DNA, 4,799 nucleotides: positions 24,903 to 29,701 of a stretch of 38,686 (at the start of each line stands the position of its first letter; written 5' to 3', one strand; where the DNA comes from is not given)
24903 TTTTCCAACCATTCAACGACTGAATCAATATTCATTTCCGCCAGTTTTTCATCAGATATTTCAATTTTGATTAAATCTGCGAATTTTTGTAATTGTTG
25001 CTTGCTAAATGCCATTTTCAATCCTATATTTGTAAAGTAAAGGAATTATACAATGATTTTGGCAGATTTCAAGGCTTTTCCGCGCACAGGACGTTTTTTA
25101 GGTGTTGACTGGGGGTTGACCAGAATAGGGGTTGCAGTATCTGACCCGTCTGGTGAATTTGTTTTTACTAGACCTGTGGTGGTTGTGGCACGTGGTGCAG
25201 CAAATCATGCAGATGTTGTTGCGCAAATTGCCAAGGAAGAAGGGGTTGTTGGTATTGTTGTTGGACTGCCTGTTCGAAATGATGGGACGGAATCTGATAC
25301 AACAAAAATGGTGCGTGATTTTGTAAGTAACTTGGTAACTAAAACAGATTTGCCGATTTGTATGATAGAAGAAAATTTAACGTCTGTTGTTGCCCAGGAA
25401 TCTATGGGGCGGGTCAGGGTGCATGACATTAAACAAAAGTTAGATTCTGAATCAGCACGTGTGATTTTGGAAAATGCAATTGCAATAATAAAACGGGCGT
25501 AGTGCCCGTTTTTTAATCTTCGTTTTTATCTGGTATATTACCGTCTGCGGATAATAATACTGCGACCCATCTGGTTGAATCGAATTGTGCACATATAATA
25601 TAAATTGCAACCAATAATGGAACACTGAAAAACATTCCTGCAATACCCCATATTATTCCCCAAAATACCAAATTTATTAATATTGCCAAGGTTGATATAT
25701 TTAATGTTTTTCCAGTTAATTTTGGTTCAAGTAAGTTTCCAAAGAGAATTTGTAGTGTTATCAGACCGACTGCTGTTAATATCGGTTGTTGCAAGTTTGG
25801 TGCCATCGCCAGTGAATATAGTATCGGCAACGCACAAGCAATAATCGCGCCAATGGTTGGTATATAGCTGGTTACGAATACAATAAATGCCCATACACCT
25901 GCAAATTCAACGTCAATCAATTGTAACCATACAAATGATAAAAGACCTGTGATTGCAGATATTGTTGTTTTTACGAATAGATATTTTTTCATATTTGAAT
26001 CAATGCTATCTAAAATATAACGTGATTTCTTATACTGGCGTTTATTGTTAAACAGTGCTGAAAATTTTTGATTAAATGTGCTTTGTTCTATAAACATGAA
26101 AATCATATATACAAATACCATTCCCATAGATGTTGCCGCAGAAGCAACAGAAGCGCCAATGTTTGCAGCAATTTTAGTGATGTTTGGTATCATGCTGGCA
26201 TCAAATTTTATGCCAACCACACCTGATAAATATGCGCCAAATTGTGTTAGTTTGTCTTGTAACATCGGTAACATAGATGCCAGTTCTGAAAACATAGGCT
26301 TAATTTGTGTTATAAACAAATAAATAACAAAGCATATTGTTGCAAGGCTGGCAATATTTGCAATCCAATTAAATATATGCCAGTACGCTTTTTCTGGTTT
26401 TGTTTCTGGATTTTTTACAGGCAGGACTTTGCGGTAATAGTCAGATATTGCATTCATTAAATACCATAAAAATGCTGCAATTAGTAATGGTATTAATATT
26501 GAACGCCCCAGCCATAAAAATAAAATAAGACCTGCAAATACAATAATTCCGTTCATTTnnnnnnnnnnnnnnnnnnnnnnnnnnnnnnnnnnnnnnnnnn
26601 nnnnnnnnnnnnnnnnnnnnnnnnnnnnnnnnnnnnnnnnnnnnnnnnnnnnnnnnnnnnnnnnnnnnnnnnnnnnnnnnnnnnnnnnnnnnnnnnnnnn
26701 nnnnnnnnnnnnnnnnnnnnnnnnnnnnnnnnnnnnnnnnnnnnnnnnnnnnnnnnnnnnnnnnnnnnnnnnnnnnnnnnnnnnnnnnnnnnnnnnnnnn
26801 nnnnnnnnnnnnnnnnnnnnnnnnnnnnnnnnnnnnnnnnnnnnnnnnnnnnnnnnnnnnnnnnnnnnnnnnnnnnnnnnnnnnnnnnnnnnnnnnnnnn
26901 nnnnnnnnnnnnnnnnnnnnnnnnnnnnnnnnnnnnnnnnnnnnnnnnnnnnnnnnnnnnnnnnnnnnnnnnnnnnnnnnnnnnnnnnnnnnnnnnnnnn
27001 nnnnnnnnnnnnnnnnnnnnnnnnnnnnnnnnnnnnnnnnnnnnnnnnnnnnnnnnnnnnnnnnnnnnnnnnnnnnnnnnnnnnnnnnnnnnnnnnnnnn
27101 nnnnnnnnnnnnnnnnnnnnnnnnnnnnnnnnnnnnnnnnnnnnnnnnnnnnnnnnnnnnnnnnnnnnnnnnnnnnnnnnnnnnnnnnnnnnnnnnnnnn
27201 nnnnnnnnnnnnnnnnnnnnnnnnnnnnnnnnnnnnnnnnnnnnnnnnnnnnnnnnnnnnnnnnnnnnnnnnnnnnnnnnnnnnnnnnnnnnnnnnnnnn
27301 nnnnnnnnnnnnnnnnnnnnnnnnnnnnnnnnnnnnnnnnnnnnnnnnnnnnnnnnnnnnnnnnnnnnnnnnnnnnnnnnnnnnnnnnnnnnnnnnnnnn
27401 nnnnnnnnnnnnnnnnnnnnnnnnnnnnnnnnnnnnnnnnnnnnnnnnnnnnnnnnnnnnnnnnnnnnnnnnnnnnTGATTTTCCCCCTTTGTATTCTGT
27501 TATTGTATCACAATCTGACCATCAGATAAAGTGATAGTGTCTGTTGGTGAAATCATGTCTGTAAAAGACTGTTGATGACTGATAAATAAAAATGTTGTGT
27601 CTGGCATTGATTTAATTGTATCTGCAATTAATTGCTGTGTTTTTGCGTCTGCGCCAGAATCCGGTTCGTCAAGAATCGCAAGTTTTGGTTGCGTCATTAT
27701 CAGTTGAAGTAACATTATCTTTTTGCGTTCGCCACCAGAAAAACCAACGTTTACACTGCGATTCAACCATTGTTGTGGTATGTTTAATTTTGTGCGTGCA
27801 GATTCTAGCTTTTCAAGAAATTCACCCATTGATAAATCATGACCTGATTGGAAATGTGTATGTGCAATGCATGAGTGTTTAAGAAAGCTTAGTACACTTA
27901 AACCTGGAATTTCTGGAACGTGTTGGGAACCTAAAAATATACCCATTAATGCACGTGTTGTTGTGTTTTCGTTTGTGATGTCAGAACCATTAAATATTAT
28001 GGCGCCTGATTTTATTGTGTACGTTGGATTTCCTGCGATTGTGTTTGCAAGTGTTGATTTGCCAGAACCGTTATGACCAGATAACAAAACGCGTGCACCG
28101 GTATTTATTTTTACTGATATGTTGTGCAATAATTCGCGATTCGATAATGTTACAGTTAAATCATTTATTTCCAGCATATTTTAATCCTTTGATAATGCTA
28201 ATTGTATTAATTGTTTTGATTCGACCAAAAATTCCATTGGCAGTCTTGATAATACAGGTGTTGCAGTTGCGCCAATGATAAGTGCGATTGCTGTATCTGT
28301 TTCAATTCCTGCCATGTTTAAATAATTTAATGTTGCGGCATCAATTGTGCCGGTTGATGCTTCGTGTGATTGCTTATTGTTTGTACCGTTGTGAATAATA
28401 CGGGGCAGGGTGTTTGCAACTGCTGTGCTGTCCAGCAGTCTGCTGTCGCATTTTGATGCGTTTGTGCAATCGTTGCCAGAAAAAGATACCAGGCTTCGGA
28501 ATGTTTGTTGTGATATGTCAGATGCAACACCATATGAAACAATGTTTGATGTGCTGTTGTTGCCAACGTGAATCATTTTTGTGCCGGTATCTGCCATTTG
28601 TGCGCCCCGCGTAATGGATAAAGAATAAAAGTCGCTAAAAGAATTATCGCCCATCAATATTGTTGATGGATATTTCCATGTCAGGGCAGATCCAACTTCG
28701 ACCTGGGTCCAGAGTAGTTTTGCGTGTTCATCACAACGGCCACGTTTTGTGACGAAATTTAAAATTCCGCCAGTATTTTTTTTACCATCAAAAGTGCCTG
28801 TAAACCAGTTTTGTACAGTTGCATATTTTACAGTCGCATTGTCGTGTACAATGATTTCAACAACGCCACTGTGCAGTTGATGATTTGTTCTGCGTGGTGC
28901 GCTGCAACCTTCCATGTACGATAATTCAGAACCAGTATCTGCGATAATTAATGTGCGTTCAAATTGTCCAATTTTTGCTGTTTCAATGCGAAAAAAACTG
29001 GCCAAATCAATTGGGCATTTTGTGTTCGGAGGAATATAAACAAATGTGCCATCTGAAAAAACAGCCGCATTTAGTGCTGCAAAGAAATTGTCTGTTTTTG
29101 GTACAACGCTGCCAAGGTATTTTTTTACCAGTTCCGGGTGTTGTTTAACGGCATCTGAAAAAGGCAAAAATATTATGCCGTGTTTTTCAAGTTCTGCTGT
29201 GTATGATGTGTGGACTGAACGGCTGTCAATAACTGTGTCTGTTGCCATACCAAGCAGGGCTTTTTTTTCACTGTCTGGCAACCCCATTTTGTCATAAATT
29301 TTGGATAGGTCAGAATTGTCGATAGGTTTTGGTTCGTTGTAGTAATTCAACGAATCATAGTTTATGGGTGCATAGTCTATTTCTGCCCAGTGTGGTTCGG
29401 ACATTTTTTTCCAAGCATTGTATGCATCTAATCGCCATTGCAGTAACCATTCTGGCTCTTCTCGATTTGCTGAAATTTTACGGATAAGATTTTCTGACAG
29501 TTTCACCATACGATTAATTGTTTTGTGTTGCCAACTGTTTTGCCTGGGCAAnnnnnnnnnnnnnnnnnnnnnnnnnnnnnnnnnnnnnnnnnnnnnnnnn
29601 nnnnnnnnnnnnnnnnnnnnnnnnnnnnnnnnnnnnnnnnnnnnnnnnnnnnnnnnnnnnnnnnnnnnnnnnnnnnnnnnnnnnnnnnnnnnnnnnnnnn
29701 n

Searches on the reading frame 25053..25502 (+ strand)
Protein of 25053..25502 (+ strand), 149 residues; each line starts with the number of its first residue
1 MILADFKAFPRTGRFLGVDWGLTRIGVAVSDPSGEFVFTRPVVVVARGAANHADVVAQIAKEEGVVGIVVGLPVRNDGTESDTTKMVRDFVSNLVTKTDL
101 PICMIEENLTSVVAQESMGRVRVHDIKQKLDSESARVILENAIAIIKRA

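Call 71: search_protein_families(library=pfam, proteins=[window:25053-25502:+])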
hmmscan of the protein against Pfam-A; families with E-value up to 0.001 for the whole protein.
window:25053-25502:+ (149 aa): 1 family
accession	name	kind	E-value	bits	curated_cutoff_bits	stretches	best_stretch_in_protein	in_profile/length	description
PF03652.20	RuvX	-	1.9e-30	106.4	29.2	1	14-143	2-132/134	Holliday junction resolvase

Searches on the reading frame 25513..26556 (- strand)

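Call 71: search_protein_families(library=pfam, proteins=[window:25513-26556:-])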
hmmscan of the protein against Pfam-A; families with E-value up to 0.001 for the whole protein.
window:25513-26556:- (347 aa): 1 family
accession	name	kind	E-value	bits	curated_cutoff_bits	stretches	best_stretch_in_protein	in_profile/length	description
PF01594.21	AI-2E_transport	-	5.8e-41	141.2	34.3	1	4-322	5-323/327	AI-2E family transporter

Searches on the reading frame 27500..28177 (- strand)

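Call 71: search_protein_families(library=pfam, proteins=[window:27500-28177:-])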
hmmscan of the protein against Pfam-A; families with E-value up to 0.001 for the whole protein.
window:27500-28177:- (225 aa): 4 families
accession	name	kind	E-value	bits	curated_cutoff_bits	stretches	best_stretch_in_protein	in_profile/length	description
PF00005.33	ABC_tran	-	5.8e-24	85.7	25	1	17-173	1-136/137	ABC transporter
PF02463.25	SMC_N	-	2.6e-06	27.5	40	1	30-211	27-207/220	RecF/RecN/SMC N terminal domain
PF13555.12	AAA_29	-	0.00011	22.3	27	1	9-43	4-38/61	P-loop containing region of AAA domain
PF03193.22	RsgA_GTPase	-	0.00036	20.9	30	1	10-96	90-171/174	RsgA GTPase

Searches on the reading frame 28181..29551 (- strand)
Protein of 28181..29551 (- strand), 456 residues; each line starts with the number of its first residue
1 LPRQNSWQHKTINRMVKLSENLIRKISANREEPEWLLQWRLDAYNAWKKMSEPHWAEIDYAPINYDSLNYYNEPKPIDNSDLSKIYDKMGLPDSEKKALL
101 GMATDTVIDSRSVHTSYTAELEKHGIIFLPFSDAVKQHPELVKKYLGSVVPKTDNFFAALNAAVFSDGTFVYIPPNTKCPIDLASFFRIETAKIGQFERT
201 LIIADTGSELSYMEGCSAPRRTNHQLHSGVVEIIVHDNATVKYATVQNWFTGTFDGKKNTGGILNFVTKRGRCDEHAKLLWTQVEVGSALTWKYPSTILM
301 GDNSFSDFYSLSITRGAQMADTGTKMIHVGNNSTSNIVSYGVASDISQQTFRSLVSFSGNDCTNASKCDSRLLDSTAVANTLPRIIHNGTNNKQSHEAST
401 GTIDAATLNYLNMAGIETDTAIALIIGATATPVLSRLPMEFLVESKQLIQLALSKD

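Call 7: search_protein_families(library=pfam, proteins=[window:28181-29551:-])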
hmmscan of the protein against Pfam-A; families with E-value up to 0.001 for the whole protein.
window:28181-29551:- (456 aa): 2 families
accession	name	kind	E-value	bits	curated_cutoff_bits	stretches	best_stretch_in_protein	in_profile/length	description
PF01458.23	SUFBD_core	-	2.9e-56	190.9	27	1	187-428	1-231/232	SUF system FeS cluster assembly, SufBD core domain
PF19295.5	SufBD_N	-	1.5e-09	38.2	23.5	1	121-179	108-166/172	SufBD protein N-terminal region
